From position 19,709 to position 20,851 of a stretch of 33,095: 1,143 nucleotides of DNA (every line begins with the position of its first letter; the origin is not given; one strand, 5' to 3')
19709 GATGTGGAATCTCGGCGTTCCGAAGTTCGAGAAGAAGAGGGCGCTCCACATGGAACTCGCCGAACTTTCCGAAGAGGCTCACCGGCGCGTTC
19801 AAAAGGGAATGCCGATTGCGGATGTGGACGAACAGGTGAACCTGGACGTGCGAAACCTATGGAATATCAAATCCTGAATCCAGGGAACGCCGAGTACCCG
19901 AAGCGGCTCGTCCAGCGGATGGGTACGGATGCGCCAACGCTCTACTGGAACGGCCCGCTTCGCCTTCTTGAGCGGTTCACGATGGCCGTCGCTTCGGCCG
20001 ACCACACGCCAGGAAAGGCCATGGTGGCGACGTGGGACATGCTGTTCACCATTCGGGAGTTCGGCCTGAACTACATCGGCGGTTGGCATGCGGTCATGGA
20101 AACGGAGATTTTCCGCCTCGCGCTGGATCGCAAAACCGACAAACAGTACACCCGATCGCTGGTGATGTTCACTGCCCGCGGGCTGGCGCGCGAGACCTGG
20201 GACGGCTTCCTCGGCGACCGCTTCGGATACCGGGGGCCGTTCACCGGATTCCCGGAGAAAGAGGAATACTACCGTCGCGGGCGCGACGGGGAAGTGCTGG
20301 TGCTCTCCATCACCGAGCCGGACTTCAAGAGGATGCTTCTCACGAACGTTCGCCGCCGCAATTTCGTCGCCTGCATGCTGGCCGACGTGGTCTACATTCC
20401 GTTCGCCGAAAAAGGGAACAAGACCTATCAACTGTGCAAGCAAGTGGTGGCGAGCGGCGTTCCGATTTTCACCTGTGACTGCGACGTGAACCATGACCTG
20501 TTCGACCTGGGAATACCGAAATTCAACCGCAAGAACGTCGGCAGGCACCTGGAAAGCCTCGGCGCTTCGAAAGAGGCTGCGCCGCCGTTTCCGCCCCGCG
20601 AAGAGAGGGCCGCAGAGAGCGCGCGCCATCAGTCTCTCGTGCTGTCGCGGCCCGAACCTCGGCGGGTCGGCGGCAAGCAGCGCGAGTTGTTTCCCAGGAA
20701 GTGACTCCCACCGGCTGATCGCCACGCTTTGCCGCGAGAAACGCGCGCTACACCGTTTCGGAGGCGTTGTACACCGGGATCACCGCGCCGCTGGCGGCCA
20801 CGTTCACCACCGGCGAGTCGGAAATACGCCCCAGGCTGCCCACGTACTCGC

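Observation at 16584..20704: Type IIG/IIL-like restriction-methylase translationally coupled to a DprA/Smf-like protein: a candidate undescribed two-gene defence module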

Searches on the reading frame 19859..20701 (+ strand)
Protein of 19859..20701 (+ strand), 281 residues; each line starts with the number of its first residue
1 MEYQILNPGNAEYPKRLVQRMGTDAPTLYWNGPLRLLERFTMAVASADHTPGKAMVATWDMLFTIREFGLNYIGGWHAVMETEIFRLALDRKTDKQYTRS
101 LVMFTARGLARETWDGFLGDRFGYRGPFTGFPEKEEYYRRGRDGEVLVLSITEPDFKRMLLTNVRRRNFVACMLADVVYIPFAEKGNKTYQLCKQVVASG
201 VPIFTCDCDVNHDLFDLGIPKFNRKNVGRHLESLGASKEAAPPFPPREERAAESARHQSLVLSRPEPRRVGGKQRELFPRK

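Call 6: search_protein_families(library=pfam, proteins=[window:19859-20701:+], max_evalue=1)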
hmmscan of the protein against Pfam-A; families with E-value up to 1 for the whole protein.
window:19859-20701:+ (281 aa): 0 families

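Call 7: search_protein_families(library=ncbifam, proteins=[window:19859-20701:+], max_evalue=1)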
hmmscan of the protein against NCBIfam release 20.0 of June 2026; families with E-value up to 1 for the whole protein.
window:19859-20701:+ (281 aa): 0 families

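Call 8: search_protein_families(library=padloc, proteins=[window:19859-20701:+], max_evalue=1)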
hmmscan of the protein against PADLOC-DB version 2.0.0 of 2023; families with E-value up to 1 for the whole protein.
window:19859-20701:+ (281 aa): 1 family
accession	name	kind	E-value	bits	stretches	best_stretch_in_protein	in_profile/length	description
PDLC03927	PsyrA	-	8e-05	19.9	1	3-45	94-137/398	-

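Call 9: find_homologous_proteins(query=window:19859-20701:+, max_evalue=0.001)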
Query window:19859-20701:+ (281 aa): 201 proteins with E <= 0.001 among 1977 candidates; the best 120 are listed.
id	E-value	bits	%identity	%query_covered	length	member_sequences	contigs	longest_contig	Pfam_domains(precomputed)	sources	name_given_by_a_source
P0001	1.4e-152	525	100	81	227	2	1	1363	-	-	-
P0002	3.7e-108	379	60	98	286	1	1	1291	-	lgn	-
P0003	6.6e-106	372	61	95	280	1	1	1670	-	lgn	-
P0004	6.6e-105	368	64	88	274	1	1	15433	PF02481.22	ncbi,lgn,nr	ncbi:MAG: hypothetical protein HY083_08500 [Gammaproteobacteria bacterium]|nr:hypothetical protein [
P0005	8.3e-105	368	62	88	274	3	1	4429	-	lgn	-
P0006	8.4e-105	368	58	100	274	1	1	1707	PF02481.22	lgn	-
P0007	1.5e-104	367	62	89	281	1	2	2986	-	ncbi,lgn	-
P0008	1.8e-104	367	59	95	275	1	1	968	PF02481.22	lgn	-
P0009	1.2e-103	364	62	92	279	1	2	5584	-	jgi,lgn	-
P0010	1.6e-103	364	59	94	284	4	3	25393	PF02481.22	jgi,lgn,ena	jgi:hypothetical protein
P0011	8.8e-103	361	63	88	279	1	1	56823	-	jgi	-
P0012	1.6e-102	361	58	99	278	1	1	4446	-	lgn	-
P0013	7.7e-102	358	62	87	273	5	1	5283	PF02481.22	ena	-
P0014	1.2e-101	358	57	100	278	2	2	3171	-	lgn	-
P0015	1.6e-101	357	64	84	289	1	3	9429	PF02481.22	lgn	-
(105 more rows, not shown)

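Call 11: find_related_loci(query=A1, collection=genome_contigs, flank=8000)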
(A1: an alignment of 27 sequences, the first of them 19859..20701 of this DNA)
Query A1 (281 aa) in genome_contigs; peptide patterns used: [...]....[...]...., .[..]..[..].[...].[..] (x = any residue, [..] = any of these).
80 stretches matched a pattern; 35 encode a relative of the query (tblastn E <= 1e-3); 35 distinct loci.
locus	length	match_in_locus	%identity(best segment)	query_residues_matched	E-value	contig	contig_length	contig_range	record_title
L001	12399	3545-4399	58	1-281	1e-106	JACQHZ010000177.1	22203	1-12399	MAG: Verrucomicrobia bacterium isolate NC_groundwater_1112_Ag_S2p5_58_80 S_2p5_S6_coassembly_k141_1873552, whole genome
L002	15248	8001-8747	62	1-249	6e-105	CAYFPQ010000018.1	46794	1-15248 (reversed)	MAG TPA_asm: uncultured Victivallales bacterium isolate ERP019367_co2_131 genome assembly, contig: NODE_694_length_46794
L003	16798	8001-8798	58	1-265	7e-103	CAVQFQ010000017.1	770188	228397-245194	MAG: uncultured delta proteobacterium isolate MFD05942.bin.2.34 genome assembly, contig: contig_55, whole genome shotgun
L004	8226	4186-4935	64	1-244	6e-103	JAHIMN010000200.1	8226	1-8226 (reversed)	MAG: Verrucomicrobia bacterium isolate KR13_N2.mb.73 KR13_N2.mb.73_k141_261608, whole genome shotgun sequence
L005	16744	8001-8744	62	1-248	7e-102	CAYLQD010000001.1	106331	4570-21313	MAG TPA_asm: uncultured Planctomycetota bacterium isolate binchicken_co97_512 genome assembly, contig: NODE_499_length_1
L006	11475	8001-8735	60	1-245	2e-101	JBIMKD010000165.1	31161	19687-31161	MAG: Chromatiales bacterium isolate Frasassi PCtopBin12 k141_2490896, whole genome shotgun sequence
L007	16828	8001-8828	53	1-281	7e-101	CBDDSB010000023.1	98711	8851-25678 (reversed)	uncultured bacterium isolate s10a_84 genome assembly, contig: k141_2232140, whole genome shotgun sequence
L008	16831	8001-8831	56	1-279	1e-100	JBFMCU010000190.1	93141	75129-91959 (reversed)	MAG: Planctomycetota bacterium isolate MAG201 MAG201_190, whole genome shotgun sequence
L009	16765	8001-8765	58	1-255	2e-100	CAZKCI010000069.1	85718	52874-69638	MAG TPA_asm: uncultured bacterium isolate binchicken_co255_117 genome assembly, contig: k141_3930303, whole genome shotg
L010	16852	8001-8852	56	1-267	2e-100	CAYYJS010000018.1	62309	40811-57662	MAG TPA_asm: uncultured Victivallales bacterium isolate SRP272421_co2_539 genome assembly, contig: NODE_703_length_62309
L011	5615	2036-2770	60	1-245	4e-100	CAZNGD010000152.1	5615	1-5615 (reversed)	MAG TPA_asm: uncultured Verrucomicrobiota bacterium isolate binchicken_co45_351 genome assembly, contig: NODE_29011_leng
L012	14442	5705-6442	62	1-240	1e-98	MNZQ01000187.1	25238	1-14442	MAG: Syntrophaceae bacterium CG2_30_58_14 cg2_3.0_scaffold_1308_c, whole genome shotgun sequence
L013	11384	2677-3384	63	1-236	1e-98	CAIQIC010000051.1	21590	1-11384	MAG: uncultured Lentisphaerae bacterium isolate AlinenSedimentsCore2_bin-2051 genome assembly, contig: bin-2051:051/573,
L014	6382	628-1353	61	1-236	8e-99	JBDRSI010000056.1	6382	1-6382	MAG: Verrucomicrobiota bacterium isolate MEGAHIT-group-3.139 k141_466254, whole genome shotgun sequence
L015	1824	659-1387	62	1-237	8e-103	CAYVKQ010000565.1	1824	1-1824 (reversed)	MAG TPA_asm: uncultured Lentisphaerales bacterium isolate SRP192927_co6_47 genome assembly, contig: NODE_201277_length_1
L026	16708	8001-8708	50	1-243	2e-76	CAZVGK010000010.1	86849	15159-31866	MAG TPA_asm: uncultured Gemmatimonadota bacterium isolate binchicken_co211_282 genome assembly, contig: NODE_99_length_8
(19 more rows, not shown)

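Call 17: search_protein_families(library=pfam, proteins=[L026:5159-7654:+, L026:8913-10931:+, L026:4002-5159:+, L026:2580-3695:+, L026:1797-2573:+, L026:11915-12460:+], max_evalue=0.001)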
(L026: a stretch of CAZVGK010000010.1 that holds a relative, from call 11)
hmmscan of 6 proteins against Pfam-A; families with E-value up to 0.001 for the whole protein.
L026:5159-7654:+ (832 aa): 1 family
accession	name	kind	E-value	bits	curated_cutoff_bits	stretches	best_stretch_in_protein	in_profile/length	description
PF04851.21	ResIII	-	8.6e-13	49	22.5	1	41-235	4-145/164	Type III restriction enzyme, res subunit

L026:8913-10931:+ (673 aa): 2 families
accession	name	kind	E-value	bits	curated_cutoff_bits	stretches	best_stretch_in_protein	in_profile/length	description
PF20903.3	SPL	-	1.7e-18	67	27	1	410-582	83-253/338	Spore photoproduct lyase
PF04055.27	Radical_SAM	-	0.00028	21.6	29.5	1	412-570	5-158/166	Radical SAM superfamily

L026:4002-5159:+ (386 aa): 2 families
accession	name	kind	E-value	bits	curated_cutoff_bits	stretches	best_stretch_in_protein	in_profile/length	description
PF04326.19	SLFN_AlbA_2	-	4.3e-26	92.2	25.3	1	14-125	1-117/118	Schlafen, AlbA_2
PF13749.12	HATPase_c_4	-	3.9e-24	84.9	26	1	296-380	2-88/89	Putative ATP-dependent DNA helicase recG C-terminal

L026:2580-3695:+ (372 aa): 1 family
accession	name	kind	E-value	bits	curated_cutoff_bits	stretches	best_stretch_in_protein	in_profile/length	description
PF02086.21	MethyltransfD12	-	9.6e-16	58.7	22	1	31-256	1-190/253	D12 class N6 adenine-specific DNA methyltransferase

L026:1797-2573:+ (259 aa): 0 families

L026:11915-12460:+ (182 aa): 2 families
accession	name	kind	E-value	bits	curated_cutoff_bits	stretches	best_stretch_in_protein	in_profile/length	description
PF12850.12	Metallophos_2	-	9.6e-25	87.8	27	1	3-153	1-151/154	Calcineurin-like phosphoesterase superfamily domain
PF00149.33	Metallophos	-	1.8e-08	35.5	21.5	0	73-120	143-191/191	Calcineurin-like phosphoesterase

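Call 18: search_protein_families(library=padloc, proteins=[L026:5159-7654:+, L026:8913-10931:+, L026:4002-5159:+, L026:2580-3695:+, L026:7962-8828:+], max_evalue=0.001)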
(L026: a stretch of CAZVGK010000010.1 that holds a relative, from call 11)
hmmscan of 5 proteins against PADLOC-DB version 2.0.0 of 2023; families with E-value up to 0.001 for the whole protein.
L026:5159-7654:+ (832 aa): 4 families
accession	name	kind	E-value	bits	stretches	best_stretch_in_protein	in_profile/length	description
PDLC03648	REase_III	-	4e-11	39.8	1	312-528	245-449/871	Type III restriction enzyme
PDLC02707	PbeA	-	2e-09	34.6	1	99-295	270-463/672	PbeA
PDLC03647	REase_III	-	5.9e-09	32.6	1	378-434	504-558/989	Type III restriction enzyme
PDLC03651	REase_III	-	6.3e-07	25.8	1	346-443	373-475/873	Type III restriction enzyme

L026:8913-10931:+ (673 aa): 5 families
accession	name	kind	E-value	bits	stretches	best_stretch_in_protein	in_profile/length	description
PDLC04567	PDC-M30A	-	5.1e-25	86.3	1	13-304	15-341/381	-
PDLC04568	PDC-M30A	-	1.5e-17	62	1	1-249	1-251/368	-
PDLC04566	PDC-M30A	-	3.2e-16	57.3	1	8-309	9-324/372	-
PDLC04636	PDC-M41A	-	6.7e-11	40.4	1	15-150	12-151/281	-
PDLC04635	PDC-M41A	-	1.7e-09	36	1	15-57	14-56/298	-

L026:4002-5159:+ (386 aa): 3 families
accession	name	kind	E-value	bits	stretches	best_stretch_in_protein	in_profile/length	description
PDLC02394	pAgo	-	1.8e-24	83.6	1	28-379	55-432/1121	-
PDLC02402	Aga_SIR2-PNTD1-PNTD2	-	4.1e-18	62.9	1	144-381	313-561/876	Class I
PDLC02418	Aga_SIR2-Kinase-PNTD1-PNTD2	-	3.2e-14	50.1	1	141-381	169-439/756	Class I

L026:2580-3695:+ (372 aa): 8 families
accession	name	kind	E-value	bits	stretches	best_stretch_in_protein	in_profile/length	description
PDLC03261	MTase_II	-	1.9e-51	173.1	1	22-358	304-623/643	Type II methyltransferase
PDLC03385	MTase_II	-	1.9e-28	97.8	1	25-366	5-327/336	Type II methyltransferase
PDLC03257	MTase_II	-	1.2e-16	58.9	1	29-358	13-323/343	Type II methyltransferase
PDLC03298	MTase_II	-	2.2e-16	57.9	2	227-353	183-303/362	Type II methyltransferase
PDLC03342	MTase_II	-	1.7e-14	51.8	2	28-100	24-96/383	Type II methyltransferase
PDLC03345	MTase_II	-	5e-09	33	1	31-112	25-105/581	Type II methyltransferase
PDLC03294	MTase_II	-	9.3e-05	20.2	0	194-253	135-188/272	Type II methyltransferase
PDLC04134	mad2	-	0.0001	19.3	0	217-275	330-394/492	mads_2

L026:7962-8828:+ (289 aa): 2 families
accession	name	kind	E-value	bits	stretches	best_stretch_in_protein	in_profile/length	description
PDLC03927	PsyrA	-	1.1e-09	35.9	1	14-76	92-154/398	-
PDLC03961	ShosA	-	5.4e-05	20.6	1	12-84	75-146/303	-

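Call 25: search_solved_structures(query=A1, max_evalue=1, show_alignments=2)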
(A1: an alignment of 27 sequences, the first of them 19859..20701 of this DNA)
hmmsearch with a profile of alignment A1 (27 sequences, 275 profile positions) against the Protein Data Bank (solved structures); distinct sequences matched with E-value up to 1: 6.
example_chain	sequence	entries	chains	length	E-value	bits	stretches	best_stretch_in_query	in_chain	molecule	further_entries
5mll_A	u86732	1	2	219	0.016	17.2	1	161-208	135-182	DNA processing chain A (DprA)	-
4ljr_A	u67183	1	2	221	0.016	17.2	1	161-208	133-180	DNA processing chain A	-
4ljk_A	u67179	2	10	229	0.017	17.1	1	161-208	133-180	DNA processing chain A (DprA)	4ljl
8zva_A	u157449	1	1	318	0.1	14.5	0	3-54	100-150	DNA processing protein DprA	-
9vzo_A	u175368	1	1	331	0.11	14.4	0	3-54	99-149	DprA-like antitoxin protein ShosA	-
3uqz_A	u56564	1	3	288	0.29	13.1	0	163-206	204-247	DNA processing protein DprA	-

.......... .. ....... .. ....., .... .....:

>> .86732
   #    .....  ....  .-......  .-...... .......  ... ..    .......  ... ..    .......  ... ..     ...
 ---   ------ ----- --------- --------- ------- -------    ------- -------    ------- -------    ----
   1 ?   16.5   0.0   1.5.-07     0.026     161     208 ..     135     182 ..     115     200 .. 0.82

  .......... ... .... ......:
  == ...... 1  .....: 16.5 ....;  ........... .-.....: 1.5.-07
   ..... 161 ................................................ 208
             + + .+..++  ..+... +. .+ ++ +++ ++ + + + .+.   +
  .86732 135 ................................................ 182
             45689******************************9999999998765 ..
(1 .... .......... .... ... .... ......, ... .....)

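Call 26: search_dna_similar(query=window:19859-20701:+, collection=plasmids, mode=protein, max_evalue=0.001)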
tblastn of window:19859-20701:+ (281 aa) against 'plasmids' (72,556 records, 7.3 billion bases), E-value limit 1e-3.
No match.

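Call 30: predict_structure(alignment_id=A1)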
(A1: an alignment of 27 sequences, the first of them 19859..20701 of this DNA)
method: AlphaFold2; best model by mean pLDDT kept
length: 281 residues; sequences in the alignment: 27
mean_pLDDT: 85.9   pTM: 0.83
mean pLDDT of the five models: 85.9, 85.7, 85.4, 85.3, 81.3
residues with pLDDT >= 90: 170; 70-90: 71; 50-70: 19; < 50: 21
segments of 3 or more residues with pLDDT < 50: 251-267
pLDDT, mean of each block of 10 residues (from residue 1): 94 95 96 96 90 91 94 86 84 86 91 81 70 86 92 88 93 98 93 97 96 97 98 97 77 44 48 52 46
secondary structure, 60 per line:
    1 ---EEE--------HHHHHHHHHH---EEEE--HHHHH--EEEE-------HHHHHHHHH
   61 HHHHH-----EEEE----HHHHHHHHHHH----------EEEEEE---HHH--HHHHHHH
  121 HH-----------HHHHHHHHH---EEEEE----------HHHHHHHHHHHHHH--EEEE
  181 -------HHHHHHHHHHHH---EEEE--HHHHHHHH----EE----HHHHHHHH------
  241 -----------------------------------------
elements in order: E4-6 H15-24 E28-31 H34-38 E41-44 H52-65 E71-74 H79-89 E100-105 H114-122 H134-142 E146-150 H161-174 E177-180 H188-199 E203-206 H209-216 H227-234

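Call 33: fold_search(model_id=the predicted structure, library=pdb)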
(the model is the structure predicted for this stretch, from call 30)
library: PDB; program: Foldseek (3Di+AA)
matches with E <= 10: 1164; with E <= 0.001: 14
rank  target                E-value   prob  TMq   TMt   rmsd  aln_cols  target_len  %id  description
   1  3uqz_C                9.0e-12  1.00  0.61  0.61   4.2       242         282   18  X-ray structure of DNA processing protein A (DprA) from Streptococcus pneumoniae (released 2012-08-29)
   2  3uqz_A                2.0e-11  1.00  0.61  0.61   4.2       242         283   18  X-ray structure of DNA processing protein A (DprA) from Streptococcus pneumoniae (released 2012-08-29)
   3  3uqz_B                6.2e-11  1.00  0.60  0.61   4.3       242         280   18  X-ray structure of DNA processing protein A (DprA) from Streptococcus pneumoniae (released 2012-08-29)
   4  4ljk_G                2.0e-10  1.00  0.57  0.73   4.4       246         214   18  Structural insights into the unique single-stranded DNA binding mode of DNA processing protein A from Helicobacter pyl (released 2014-01-01)
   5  8zva                  2.4e-10  1.00  0.59  0.54   5.4       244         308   15  structure of ShosA from E.coli APEC O1 (released 2025-04-09)
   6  5mll_A                3.0e-10  1.00  0.57  0.72   5.0       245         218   18  Structure of HpDprA at 1.9 Angstroms resolution (released 2017-12-20)
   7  4ljk_A                3.4e-10  1.00  0.59  0.74   4.8       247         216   17  Structural insights into the unique single-stranded DNA binding mode of DNA processing protein A from Helicobacter pyl (released 2014-01-01)
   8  4ljl_A                3.4e-10  1.00  0.59  0.74   4.2       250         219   18  Structural insights into the unique single-stranded DNA binding mode of DNA processing protein A from Helicobacter pyl (released 2014-01-01)
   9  4ljk_F                4.3e-10  1.00  0.57  0.71   4.2       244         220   19  Structural insights into the unique single-stranded DNA binding mode of DNA processing protein A from Helicobacter pyl (released 2014-01-01)
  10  4ljr_A                4.6e-10  1.00  0.58  0.74   4.2       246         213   19  Structural insights into the unique single-stranded DNA binding mode of DNA processing protein A from Helicobacter pyl (released 2014-01-01)
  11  3maj                  5.9e-10  1.00  0.59  0.48   4.0       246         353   15  Crystal structure of putative DNA processing protein DprA from Rhodopseudomonas palustris CGA009 (released 2010-05-12)
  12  4ljk_D                6.6e-10  1.00  0.55  0.70   5.0       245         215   18  Structural insights into the unique single-stranded DNA binding mode of DNA processing protein A from Helicobacter pyl (released 2014-01-01)
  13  4ljk_B                1.4e-09  1.00  0.59  0.75   3.9       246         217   19  Structural insights into the unique single-stranded DNA binding mode of DNA processing protein A from Helicobacter pyl (released 2014-01-01)
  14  5mll_B                1.7e-09  1.00  0.58  0.73   4.7       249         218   17  Structure of HpDprA at 1.9 Angstroms resolution (released 2017-12-20)
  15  6y01_DDD              1.7e-03  1.00  0.41  0.64   5.3       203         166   10  The structure of the molybdenum cofactor binding protein from the phototrophic bacterium Rippkaea orientalis (released 2020-09-16)
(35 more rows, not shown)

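Call 49: search_solved_structures(query=A1, max_evalue=10, show_alignments=5)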
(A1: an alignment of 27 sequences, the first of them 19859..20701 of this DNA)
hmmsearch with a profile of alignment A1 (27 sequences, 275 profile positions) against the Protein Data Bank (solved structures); distinct sequences matched with E-value up to 10: 6.
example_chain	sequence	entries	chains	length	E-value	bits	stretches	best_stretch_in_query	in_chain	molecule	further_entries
5mll_A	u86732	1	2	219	0.016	17.2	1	161-208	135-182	DNA processing chain A (DprA)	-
4ljr_A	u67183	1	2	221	0.016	17.2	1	161-208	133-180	DNA processing chain A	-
4ljk_A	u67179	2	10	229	0.017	17.1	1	161-208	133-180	DNA processing chain A (DprA)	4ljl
8zva_A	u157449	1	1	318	0.1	14.5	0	3-54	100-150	DNA processing protein DprA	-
9vzo_A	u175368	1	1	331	0.11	14.4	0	3-54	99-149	DprA-like antitoxin protein ShosA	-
3uqz_A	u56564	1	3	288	0.29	13.1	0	163-206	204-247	DNA processing protein DprA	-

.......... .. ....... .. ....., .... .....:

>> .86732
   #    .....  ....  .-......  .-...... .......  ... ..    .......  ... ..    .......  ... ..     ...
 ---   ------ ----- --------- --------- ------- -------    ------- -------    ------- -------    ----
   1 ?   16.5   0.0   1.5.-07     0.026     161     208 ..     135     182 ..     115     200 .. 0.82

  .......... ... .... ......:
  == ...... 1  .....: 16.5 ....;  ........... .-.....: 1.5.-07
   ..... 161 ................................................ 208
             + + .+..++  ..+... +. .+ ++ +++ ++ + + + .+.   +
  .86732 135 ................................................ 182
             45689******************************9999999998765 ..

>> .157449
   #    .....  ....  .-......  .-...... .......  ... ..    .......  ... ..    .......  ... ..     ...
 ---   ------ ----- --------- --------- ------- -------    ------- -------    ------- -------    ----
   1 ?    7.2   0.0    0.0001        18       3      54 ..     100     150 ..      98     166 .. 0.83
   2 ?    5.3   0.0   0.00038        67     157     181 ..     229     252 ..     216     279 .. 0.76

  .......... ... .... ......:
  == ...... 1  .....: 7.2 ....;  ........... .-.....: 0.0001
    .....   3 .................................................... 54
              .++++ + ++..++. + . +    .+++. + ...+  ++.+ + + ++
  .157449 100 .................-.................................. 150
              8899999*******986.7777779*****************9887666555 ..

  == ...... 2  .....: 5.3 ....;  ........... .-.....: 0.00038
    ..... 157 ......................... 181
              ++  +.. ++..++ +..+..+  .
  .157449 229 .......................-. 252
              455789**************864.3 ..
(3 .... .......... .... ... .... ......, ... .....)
